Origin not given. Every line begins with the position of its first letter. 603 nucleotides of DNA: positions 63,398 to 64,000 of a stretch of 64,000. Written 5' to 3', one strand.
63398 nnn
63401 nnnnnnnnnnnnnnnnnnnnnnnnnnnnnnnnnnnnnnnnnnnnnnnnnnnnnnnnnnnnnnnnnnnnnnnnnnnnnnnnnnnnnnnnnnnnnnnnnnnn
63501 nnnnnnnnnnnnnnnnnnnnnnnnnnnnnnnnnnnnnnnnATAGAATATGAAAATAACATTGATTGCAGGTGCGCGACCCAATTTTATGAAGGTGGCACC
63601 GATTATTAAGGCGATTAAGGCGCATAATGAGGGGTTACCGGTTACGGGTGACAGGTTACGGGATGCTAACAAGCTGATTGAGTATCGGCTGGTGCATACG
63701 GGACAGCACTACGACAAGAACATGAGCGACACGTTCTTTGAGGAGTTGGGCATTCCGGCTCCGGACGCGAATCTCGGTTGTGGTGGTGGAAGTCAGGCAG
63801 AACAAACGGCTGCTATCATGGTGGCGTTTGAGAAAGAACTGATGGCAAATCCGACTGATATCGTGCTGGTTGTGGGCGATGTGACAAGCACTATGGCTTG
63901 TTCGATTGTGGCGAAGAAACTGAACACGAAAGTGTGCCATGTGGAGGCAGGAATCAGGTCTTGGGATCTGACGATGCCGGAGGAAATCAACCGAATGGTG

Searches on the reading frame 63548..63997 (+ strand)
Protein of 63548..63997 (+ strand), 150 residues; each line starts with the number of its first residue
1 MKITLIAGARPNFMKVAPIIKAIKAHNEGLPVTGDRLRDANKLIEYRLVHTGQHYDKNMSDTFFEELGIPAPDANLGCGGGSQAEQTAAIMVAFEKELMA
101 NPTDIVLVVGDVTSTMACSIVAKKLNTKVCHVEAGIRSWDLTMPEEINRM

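Call 16: search_protein_families(library=pfam, proteins=[window:63548-63997:+], max_evalue=0.01)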
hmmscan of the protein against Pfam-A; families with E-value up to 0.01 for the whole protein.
window:63548-63997:+ (150 aa): 1 family
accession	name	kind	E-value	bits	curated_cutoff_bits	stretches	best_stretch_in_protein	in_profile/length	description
PF02350.25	Epimerase_2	-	1.8e-37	129.5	30.6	1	40-149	5-116/347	UDP-N-acetylglucosamine 2-epimerase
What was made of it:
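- Checked: The wecB N-terminus starts at 63548 (PF02350, call 16).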
